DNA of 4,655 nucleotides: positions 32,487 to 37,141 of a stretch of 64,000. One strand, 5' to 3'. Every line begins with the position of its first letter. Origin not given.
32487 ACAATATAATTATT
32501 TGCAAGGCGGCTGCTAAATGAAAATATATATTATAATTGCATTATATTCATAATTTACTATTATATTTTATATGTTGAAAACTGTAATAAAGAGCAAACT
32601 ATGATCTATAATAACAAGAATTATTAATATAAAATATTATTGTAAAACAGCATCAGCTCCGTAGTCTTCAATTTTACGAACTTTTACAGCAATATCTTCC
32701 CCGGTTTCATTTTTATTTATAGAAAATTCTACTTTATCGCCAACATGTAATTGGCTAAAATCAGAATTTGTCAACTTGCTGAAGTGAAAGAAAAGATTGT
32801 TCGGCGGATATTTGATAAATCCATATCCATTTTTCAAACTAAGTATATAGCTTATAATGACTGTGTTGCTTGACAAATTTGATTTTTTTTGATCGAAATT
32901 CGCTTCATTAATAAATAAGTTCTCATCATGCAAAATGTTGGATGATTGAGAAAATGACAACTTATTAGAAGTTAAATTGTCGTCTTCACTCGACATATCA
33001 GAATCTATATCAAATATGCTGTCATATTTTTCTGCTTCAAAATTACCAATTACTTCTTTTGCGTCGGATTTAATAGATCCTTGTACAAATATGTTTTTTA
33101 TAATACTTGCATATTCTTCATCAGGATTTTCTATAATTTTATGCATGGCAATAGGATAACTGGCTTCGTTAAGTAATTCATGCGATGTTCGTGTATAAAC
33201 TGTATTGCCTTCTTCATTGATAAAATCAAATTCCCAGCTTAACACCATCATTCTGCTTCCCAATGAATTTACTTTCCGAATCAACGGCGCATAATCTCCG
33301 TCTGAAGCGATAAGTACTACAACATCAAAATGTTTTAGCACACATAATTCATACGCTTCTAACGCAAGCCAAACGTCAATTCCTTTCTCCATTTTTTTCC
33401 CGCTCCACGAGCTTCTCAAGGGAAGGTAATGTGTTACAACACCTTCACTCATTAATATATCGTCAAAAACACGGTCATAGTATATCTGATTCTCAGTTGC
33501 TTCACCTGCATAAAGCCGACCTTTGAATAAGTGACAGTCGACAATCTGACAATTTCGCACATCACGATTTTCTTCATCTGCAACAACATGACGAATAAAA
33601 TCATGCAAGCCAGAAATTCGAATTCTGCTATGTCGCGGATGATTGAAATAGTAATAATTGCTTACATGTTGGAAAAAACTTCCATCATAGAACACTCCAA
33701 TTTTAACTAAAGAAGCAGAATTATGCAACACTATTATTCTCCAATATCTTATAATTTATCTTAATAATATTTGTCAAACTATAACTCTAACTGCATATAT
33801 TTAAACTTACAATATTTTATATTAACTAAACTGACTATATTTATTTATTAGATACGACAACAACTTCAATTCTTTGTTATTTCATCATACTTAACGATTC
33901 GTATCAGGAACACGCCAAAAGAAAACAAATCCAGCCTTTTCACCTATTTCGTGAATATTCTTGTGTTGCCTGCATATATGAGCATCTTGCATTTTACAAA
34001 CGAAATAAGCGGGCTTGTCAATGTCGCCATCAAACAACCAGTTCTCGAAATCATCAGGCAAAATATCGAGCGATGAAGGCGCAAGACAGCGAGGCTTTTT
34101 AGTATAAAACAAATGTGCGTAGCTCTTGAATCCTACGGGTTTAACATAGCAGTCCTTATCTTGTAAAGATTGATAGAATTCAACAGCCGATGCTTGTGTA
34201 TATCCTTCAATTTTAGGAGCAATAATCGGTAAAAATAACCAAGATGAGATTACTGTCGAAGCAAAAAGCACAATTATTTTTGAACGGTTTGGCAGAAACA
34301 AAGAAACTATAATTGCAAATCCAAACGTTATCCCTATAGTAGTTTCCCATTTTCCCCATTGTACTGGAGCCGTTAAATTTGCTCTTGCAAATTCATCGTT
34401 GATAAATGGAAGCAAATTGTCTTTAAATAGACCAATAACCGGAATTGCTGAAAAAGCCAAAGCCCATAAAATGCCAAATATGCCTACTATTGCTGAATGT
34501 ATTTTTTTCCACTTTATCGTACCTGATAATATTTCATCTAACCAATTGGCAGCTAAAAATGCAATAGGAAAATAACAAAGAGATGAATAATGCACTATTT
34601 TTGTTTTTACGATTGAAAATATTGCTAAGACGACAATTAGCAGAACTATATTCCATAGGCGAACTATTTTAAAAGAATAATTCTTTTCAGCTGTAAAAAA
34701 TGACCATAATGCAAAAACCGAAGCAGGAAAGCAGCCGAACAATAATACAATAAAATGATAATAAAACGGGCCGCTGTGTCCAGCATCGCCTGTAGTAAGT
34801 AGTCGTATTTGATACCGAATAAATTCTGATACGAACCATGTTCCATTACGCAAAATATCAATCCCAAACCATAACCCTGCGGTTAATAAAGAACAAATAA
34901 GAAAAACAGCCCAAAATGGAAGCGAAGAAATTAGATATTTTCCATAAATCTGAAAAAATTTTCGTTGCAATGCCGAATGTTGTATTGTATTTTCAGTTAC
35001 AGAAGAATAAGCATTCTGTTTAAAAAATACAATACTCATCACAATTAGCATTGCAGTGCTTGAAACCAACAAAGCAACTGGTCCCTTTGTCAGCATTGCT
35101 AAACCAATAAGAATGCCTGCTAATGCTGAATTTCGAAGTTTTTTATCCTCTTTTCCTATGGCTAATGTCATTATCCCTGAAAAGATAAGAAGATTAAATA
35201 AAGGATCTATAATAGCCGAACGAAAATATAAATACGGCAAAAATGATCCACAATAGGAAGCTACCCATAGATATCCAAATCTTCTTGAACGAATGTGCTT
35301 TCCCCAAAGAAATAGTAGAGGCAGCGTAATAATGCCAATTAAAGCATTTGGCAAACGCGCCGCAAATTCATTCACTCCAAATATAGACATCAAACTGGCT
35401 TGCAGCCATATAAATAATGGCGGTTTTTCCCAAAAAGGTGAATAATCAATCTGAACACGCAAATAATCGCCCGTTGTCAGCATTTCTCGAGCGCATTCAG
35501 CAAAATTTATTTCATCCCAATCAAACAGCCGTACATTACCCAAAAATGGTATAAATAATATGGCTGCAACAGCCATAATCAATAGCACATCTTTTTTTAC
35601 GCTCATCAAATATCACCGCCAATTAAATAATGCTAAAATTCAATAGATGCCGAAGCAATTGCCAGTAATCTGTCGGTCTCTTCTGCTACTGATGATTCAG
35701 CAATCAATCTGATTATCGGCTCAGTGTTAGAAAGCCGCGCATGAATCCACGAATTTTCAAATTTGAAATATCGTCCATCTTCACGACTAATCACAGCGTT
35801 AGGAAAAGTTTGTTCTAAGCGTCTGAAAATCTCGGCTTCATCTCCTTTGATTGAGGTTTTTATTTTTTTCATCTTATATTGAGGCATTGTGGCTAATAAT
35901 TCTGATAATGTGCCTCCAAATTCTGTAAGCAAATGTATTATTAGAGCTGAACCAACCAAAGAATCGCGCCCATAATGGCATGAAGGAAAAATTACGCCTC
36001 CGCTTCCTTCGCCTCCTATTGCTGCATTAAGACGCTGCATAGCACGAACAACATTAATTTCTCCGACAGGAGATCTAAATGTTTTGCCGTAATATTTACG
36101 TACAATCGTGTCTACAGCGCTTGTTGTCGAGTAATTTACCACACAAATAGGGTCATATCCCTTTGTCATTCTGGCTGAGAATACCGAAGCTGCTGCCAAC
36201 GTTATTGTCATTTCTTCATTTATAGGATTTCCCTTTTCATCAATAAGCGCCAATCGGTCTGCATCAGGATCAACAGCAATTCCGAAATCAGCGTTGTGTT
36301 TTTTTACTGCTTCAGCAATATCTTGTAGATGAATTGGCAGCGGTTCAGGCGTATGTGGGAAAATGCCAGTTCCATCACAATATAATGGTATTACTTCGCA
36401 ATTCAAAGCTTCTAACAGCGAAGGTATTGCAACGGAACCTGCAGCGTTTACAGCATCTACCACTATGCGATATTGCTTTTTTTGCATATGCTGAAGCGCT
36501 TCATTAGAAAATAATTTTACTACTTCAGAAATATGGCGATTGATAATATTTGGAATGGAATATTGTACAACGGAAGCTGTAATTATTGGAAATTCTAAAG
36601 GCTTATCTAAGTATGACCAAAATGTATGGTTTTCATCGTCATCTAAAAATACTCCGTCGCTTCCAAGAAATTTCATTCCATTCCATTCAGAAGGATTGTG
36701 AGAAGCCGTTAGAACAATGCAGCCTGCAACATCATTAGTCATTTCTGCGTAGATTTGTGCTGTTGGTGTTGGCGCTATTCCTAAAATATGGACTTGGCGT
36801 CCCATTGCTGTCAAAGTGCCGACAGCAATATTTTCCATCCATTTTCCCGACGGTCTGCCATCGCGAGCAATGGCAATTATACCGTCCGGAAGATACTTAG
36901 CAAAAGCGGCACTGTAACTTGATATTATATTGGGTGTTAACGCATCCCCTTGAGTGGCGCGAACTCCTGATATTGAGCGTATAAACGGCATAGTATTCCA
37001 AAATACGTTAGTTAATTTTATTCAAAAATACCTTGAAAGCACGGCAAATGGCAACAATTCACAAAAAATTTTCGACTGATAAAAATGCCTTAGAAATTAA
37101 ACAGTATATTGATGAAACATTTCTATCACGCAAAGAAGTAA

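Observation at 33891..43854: Glycan methylation and attachment locus centred on a 989-aa GT/MT/TPR/FkbM tetra-domain enzyme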

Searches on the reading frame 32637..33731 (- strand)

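Call 3: search_protein_families(library=pfam, proteins=[window:32637-33731:-], max_evalue=0.01)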
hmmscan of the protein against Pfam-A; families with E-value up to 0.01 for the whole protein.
window:32637-33731:- (364 aa): 3 families
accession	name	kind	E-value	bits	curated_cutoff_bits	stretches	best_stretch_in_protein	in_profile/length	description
PF01936.24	NYN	-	6.8e-14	53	24.2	1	10-167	1-126/145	NYN domain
PF00313.28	CSD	-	6.5e-12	45.6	27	1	300-353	11-65/66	'Cold-shock' DNA-binding domain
PF09070.16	PFU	-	0.0022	18.6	26.2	0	223-283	45-97/113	PFU (PLAA family ubiquitin binding)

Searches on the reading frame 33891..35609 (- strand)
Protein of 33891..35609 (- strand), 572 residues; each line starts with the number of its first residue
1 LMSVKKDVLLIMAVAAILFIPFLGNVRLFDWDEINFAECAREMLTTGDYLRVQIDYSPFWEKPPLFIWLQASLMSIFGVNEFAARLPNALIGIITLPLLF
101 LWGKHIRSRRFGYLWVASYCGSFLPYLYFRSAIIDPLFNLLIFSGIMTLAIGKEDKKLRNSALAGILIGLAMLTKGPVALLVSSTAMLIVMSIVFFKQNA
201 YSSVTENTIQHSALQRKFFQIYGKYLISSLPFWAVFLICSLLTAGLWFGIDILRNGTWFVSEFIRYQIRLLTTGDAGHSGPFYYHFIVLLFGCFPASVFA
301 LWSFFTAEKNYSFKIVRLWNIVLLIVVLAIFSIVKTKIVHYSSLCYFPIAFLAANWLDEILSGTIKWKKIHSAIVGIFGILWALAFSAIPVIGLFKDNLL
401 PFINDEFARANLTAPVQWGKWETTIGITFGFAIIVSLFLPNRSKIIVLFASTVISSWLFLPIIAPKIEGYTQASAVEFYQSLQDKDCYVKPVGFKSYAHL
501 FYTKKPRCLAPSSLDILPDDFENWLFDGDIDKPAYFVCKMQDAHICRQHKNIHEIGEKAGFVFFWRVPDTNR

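Call 3: search_protein_families(library=pfam, proteins=[window:33891-35609:-], max_evalue=0.01)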
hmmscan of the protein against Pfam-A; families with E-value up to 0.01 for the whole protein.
window:33891-35609:- (572 aa): 1 family
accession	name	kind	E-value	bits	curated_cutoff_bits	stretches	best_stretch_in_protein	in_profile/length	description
PF13231.12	PMT_2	-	3.1e-15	57.2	26.1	1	62-192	2-132/160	Dolichyl-phosphate-mannose-protein mannosyltransferase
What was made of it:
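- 33891..35609 (-): 572-aa polytopic GT-C (PMT_2) glycosyltransferase, 23 nt downstream of the mutase gene. Separate unit. PMT_2 57 bits (call 3).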

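Call 10: search_protein_families(library=ncbifam, proteins=[window:33891-35609:-], max_evalue=1)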
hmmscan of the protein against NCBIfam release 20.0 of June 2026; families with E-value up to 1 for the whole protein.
window:33891-35609:- (572 aa): 2 families
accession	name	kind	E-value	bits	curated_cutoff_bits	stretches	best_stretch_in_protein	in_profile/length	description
NF009784.2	PRK13279.1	equivalog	1.7e-23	83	567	2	4-191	4-195/539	lipid IV(A) 4-amino-4-deoxy-L-arabinosyltransferase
TIGR03663.1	TIGR03663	subfamily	3.7e-11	42.7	126.25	1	8-373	4-353/435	flippase activity-associated protein Agl23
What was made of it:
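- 33891..35609 (-): ArnT equivalog model 83 against 567, so not an ArnT orthologue (call 10).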

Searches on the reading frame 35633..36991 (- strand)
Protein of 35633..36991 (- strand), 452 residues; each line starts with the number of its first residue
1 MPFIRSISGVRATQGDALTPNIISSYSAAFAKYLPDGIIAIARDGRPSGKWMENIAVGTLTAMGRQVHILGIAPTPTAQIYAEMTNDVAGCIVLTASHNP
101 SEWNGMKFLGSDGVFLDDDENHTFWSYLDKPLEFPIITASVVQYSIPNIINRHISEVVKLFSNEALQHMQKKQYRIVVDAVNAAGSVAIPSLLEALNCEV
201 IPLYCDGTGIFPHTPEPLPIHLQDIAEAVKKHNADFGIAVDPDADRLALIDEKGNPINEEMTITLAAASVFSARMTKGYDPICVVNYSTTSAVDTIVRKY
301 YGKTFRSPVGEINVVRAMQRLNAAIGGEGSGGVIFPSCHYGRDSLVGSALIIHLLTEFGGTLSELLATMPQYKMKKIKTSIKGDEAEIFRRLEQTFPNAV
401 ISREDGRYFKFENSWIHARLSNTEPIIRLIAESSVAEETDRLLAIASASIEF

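Call 3: search_protein_families(library=pfam, proteins=[window:35633-36991:-], max_evalue=0.01)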
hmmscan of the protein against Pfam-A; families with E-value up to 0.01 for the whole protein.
window:35633-36991:- (452 aa): 4 families
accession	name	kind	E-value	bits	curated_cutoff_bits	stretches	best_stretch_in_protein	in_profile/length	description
PF02878.22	PGM_PMM_I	-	1.6e-25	89.8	22.5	1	8-122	7-125/138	Phosphoglucomutase/phosphomannomutase, alpha/beta/alpha domain I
PF02879.22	PGM_PMM_II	-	1.8e-24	86.7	29.3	1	153-254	3-103/103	Phosphoglucomutase/phosphomannomutase, alpha/beta/alpha domain II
PF02880.22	PGM_PMM_III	-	2.1e-18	67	20.7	1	262-372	5-115/115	Phosphoglucomutase/phosphomannomutase, alpha/beta/alpha domain III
PF00408.26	PGM_PMM_IV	-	2e-05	25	23.1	1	403-443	22-62/68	Phosphoglucomutase/phosphomannomutase, C-terminal domain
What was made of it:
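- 35633..36991 (-): 452-aa phosphohexomutase. Part of a separate two-gene unit, not part of the conserved operon. Four PGM/PMM domains (call 3).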

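Call 10: search_protein_families(library=ncbifam, proteins=[window:35633-36991:-], max_evalue=1)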
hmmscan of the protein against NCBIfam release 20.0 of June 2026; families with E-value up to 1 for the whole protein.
window:35633-36991:- (452 aa): 7 families
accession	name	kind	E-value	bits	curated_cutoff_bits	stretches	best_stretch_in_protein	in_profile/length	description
TIGR03990.1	Arch_GlmM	equivalog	2.7e-126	422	439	1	5-446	4-440/444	phosphoglucosamine mutase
TIGR01455.1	glmM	equivalog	2.4e-53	181.4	447.55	1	9-443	5-433/442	phosphoglucosamine mutase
NF007088.0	PRK09542.1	equivalog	1.3e-50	172.7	618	1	10-450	17-453/456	phosphomannomutase/phosphoglucomutase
NF046027.1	PhglucPhmanMutPgmG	equivalog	2.2e-42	145.3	600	1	10-445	21-445/460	phosphoglucomutase/phosphomannomutase PgmG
NF011943.0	PRK15414.1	subfamily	8.3e-30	104.2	801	1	10-434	12-437/456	phosphomannomutase CpsG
NF005737.0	PRK07564.1-1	equivalog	5.5e-10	38.5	378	1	69-332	86-367/543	alpha-D-glucose phosphate-specific phosphoglucomutase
TIGR01132.1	pgm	equivalog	1.4e-05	23.7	778.05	2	231-335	295-399/546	phosphoglucomutase (alpha-D-glucose-1,6-bisphosphate-dependent)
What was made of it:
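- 35633..36991 (-): Best NCBIfam match is archaeal-type GlmM, 422 against 439 (call 10).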
